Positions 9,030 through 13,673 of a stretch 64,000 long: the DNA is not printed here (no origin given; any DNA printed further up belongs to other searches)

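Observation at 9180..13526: WD40 plus C-terminal calmodulin-like EF-hand pair: a candidate CFAP251/WDR66 orthologue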

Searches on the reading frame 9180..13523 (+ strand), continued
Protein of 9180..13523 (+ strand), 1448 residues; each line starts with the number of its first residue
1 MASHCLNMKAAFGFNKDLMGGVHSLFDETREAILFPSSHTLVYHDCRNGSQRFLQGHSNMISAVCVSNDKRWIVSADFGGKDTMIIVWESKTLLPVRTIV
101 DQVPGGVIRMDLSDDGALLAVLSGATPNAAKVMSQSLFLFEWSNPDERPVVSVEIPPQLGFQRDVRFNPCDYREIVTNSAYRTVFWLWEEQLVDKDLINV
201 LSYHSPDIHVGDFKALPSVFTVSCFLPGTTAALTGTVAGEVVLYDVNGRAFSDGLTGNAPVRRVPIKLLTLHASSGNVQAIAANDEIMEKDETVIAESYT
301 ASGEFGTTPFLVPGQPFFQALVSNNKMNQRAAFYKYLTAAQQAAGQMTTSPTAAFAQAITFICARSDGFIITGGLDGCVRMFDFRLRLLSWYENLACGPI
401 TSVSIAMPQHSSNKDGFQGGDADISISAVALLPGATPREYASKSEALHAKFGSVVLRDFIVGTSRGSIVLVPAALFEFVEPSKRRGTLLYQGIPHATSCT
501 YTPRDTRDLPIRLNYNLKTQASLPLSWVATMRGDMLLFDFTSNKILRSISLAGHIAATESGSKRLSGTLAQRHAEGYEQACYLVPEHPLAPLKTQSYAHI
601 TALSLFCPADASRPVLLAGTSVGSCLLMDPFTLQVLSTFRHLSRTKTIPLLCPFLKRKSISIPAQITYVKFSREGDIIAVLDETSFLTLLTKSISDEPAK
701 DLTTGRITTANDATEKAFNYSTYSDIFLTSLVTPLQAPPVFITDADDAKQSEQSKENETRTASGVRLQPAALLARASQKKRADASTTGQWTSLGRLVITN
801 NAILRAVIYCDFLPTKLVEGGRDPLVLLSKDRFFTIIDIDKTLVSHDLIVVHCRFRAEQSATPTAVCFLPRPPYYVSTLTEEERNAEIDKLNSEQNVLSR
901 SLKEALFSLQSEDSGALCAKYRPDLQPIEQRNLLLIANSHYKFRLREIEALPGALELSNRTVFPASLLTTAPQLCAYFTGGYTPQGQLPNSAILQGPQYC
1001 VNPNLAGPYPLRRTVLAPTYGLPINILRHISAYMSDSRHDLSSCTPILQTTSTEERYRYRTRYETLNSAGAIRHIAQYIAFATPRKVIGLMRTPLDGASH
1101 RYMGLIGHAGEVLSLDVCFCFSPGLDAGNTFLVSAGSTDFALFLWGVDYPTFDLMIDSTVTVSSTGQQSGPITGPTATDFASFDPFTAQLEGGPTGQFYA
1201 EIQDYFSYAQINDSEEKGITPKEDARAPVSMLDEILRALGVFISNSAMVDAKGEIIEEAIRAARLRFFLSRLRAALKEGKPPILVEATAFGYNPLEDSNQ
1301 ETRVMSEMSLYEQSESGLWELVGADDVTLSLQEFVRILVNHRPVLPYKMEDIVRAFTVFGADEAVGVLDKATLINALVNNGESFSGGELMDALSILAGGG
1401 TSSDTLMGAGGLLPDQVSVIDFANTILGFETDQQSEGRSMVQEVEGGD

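Call 6: find_homologous_proteins(query=window:9180-13523:+)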
Query window:9180-13523:+ (1448 aa): 8 proteins with E <= 0.001 among 8000 candidates.
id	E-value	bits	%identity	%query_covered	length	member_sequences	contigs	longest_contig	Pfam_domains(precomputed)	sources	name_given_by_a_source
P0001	0.0e+0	3198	97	100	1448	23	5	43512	PF25174.2,PF23381.2,PF25173.2,PF25175.2,PF00400.39,PF23414.2,PF23409.2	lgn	-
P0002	0.0e+0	2657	80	99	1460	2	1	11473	PF25174.2,PF23381.2,PF25173.2,PF25175.2,PF00400.39,PF23409.2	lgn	-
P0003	0.0e+0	1618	52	99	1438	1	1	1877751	PF25174.2,PF24805.2,PF23381.2,PF25173.2,PF24807.2,PF25175.2,PF00400.39,PF23409.2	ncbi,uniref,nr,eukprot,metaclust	ncbi:putative flagellar associated protein [Spironucleus salmonicida]|uniref:Cilia- and flagella-ass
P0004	0.0e+0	1264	46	98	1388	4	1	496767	PF25174.2,PF23381.2,PF00400.39,PF23409.2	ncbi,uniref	ncbi:Putative_flagellar associated protein [Hexamita inflata]|uniref:Cilia- and flagella-associated 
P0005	0.0e+0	1015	42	94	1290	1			PF23409.2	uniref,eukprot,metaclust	uniref:Putative flagellar associated protein n=1 Tax=Trepomonas sp. PC1 TaxID=1076344 RepID=A0A146KF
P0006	1.1e-24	104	28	18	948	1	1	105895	PF25174.2,PF24814.2,PF24105.2,PF23381.2,PF25173.2,PF25175.2,PF24817.2,PF24780.2,PF23409.2,PF24807.2,PF25047.1,PF00400.39,PF23414.2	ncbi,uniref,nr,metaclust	ncbi:hypothetical protein cyc_01873 [Cyclospora cayetanensis]|uniref:Cilia- and flagella-associated 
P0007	1.1e-5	41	36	7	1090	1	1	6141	PF23769.2,PF23586.3,PF13360.14,PF25048.2,PF23342.2,PF23411.2,PF02239.23,PF23393.3,PF23609.2,PF00069.32,PF24797.2,PF15492.13,PF20426.5,PF25460.2,PF11715.17,PF25178.1,PF23775.2,PF25173.2,PF23383.2,PF25171.2,PF12894.14,PF21031.3,PF24780.2,PF23761.2,PF25172.2,PF24782.3,PF08662.18,PF25047.1,PF26550.2,PF2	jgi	jgi:WD40 repeat protein/serine/threonine protein kinase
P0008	3.5e-4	36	30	8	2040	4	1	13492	PF25168.2,PF24105.2,PF24805.2,PF24817.2,PF23393.3,PF23389.2,PF25460.2,PF00400.39,PF23414.2,PF23410.5,PF25174.2,PF24814.2,PF23381.2,PF25173.2,PF23383.2,PF25171.2,PF12894.14,PF25175.2,PF03451.22,PF24796.2,PF24780.2,PF23409.2,PF25172.2,PF24782.3,PF25391.2,PF24807.2,PF25047.1,PF23756.2,PF23098.2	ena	-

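Call 7: list_cluster_members(proteins=[window:9180-13523:+, P0002])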
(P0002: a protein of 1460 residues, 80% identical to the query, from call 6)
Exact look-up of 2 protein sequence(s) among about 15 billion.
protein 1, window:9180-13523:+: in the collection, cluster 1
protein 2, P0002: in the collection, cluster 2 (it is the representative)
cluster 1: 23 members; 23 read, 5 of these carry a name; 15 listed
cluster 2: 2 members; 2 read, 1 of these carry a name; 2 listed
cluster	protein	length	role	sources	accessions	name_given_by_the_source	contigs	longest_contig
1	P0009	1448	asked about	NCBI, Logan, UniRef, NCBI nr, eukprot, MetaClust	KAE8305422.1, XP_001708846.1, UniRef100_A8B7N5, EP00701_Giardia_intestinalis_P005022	Coiled-coil protein [Giardia duodenalis] | Cilia- and flagella-associated protein 251 n=1 Tax=Giardia intestinalis (strain ATCC ... | Coiled-coil protein [Giardia intestinalis]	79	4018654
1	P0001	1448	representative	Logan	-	-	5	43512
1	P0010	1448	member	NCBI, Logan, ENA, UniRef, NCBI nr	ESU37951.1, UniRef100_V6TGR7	Putative WD40 domain protein [Giardia duodenalis] | Cilia- and flagella-associated protein 251 n=1 Tax=Giardia intestinalis TaxID=5741 ... | Putative WD40 domain protein [Giardia intestinalis]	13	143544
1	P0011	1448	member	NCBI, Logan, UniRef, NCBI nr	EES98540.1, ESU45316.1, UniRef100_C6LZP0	Putative WD40 domain protein [Giardia duodenalis] | Cilia- and flagella-associated protein 251 n=2 Tax=Giardia intestinalis TaxID=5741 ... | Coiled-coil protein [Giardia intestinalis ATCC 50581]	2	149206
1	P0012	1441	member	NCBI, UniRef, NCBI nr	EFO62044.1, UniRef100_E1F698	Coiled-coil protein [Giardia lamblia P15] | Cilia- and flagella-associated protein 251 n=1 Tax=Giardia intestinalis (strain P15) ...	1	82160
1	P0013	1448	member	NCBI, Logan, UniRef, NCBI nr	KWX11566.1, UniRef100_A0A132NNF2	Coiled-coil protein/ WD40 domain [Giardia duodenalis assemblage B] | Cilia- and flagella-associated protein 251 n=1 Tax=Giardia duodenalis assemblage B ... | Coiled-coil protein/ WD40 domain [Giardia intestinalis assemblage B]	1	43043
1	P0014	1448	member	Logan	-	-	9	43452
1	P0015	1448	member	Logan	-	-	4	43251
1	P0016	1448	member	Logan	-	-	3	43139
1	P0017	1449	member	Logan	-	-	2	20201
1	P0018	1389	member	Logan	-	-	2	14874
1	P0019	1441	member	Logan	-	-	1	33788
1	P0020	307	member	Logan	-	-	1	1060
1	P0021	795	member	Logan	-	-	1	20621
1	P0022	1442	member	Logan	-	-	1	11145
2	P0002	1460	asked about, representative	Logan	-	-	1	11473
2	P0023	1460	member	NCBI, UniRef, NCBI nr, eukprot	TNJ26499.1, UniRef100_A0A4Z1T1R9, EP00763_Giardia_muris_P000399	Coiled-coil protein [Giardia muris] | Cilia- and flagella-associated protein 251 n=1 Tax=Giardia muris TaxID=5742 ... | TNJ26499.1 Coiled-coil protein [Giardia muris]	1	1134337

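Call 13: find_homologous_proteins(query=A1, max_evalue=0.00001)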
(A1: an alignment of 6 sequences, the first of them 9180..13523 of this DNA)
Query A1 (6 sequences) (1448 aa, profile of the alignment): 7 proteins with E <= 0.00001 among 8000 candidates.
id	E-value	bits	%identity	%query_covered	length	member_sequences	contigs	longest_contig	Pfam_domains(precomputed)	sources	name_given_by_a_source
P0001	0.0e+0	2721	97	100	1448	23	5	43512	PF25174.2,PF23381.2,PF25173.2,PF25175.2,PF00400.39,PF23414.2,PF23409.2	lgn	-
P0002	0.0e+0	2646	80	99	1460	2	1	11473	PF25174.2,PF23381.2,PF25173.2,PF25175.2,PF00400.39,PF23409.2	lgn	-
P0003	0.0e+0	2633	52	99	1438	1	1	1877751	PF25174.2,PF24805.2,PF23381.2,PF25173.2,PF24807.2,PF25175.2,PF00400.39,PF23409.2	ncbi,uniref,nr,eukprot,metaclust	ncbi:putative flagellar associated protein [Spironucleus salmonicida]|uniref:Cilia- and flagella-ass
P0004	0.0e+0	2449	46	98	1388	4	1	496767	PF25174.2,PF23381.2,PF00400.39,PF23409.2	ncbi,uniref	ncbi:Putative_flagellar associated protein [Hexamita inflata]|uniref:Cilia- and flagella-associated 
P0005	0.0e+0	2168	42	94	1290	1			PF23409.2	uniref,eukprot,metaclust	uniref:Putative flagellar associated protein n=1 Tax=Trepomonas sp. PC1 TaxID=1076344 RepID=A0A146KF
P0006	1.3e-34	137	28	18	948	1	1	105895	PF25174.2,PF24814.2,PF24105.2,PF23381.2,PF25173.2,PF25175.2,PF24817.2,PF24780.2,PF23409.2,PF24807.2,PF25047.1,PF00400.39,PF23414.2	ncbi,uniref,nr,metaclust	ncbi:hypothetical protein cyc_01873 [Cyclospora cayetanensis]|uniref:Cilia- and flagella-associated 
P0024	3.1e-8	50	34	6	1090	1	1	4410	PF23769.2,PF23586.3,PF25048.2,PF23342.2,PF23411.2,PF02239.23,PF10584.15,PF23393.3,PF23609.2,PF20426.5,PF25460.2,PF23749.2,PF25178.1,PF23775.2,PF25173.2,PF23383.2,PF25171.2,PF12894.14,PF24780.2,PF23761.2,PF25172.2,PF24782.3,PF25047.1,PF26550.2,PF23756.2,PF23098.2,PF25168.2,PF24105.2,PF24805.2,PF24017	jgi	jgi:WD40 repeat protein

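Call 44: predict_structure(alignment_id=A3)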
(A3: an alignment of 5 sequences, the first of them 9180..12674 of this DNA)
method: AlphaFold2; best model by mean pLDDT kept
length: 1165 residues; sequences in the alignment: 5
mean_pLDDT: 33.9   pTM: 0.27
mean pLDDT of the five models: 33.9, 30.8, 29.9, 29.8, 28.9
residues with pLDDT >= 90: 0; 70-90: 15; 50-70: 108; < 50: 1042
segments of 3 or more residues with pLDDT < 50: 1-33, 113-115, 125-133, 156-564, 566-879, 896-1165
pLDDT, mean of each block of 10 residues (from residue 1): 30 32 42 51 55 61 58 64 70 71 61 52 48 55 57 47 33 28 24 37 39 30 28 30 40 44 40 27 25 24 27 38 42 38 31 28 27 29 31 30 30 34 33 40 43 31 27 26 28 24 31 37 40 40 44 31 44 36 26 24 28 30 27 29 29 31 31 28 26 29 34 29 28 27 31 38 29 31 28 27 27 24 24 27 30 25 25 43 62 51 43 31 28 29 26 23 25 27 25 26 25 25 26 30 33 34 33 30 28 27 25 24 28 25 24 23 24
secondary structure, 60 per line:
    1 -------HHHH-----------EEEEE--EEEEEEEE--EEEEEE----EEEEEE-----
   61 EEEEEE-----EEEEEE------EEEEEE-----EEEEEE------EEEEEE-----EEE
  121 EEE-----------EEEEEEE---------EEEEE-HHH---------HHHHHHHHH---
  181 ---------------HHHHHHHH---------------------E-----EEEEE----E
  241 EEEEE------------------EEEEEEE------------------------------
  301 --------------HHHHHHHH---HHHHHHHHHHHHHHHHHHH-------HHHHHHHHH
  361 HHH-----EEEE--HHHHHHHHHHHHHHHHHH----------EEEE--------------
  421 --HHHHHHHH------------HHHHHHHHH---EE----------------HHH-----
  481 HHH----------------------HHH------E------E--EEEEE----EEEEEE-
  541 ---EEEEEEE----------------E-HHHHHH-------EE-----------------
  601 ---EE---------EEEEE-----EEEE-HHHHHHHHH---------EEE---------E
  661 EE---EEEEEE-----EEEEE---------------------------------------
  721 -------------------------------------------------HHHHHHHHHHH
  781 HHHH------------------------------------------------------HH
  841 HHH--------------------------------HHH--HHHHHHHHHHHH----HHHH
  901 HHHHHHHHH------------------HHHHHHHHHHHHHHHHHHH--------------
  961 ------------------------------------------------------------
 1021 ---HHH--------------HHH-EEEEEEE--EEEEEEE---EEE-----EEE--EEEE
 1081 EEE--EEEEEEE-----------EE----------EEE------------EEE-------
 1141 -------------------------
elements in order (helices of 4 or more, strands of 3 or more residues): H8-11 E23-27 E30-37 E40-45 E50-55 E61-66 E72-77 E84-89 E95-100 E107-112 E118-123 E135-141 E151-155 H169-177 H196-203 E231-235 E240-245 E264-270 H315-322 H326-344 H352-363 E369-372 H375-392 E403-406 H423-430 H443-451 E525-529 E534-539 E544-550 H569-574 E615-619 E625-628 H630-638 E648-650 E660-662 E666-671 E677-681 H770-784 H839-843 H881-892 H897-909 H928-946 E1045-1051 E1054-1060 E1064-1066 E1072-1074 E1077-1083 E1086-1092 E1116-1118 E1131-1133
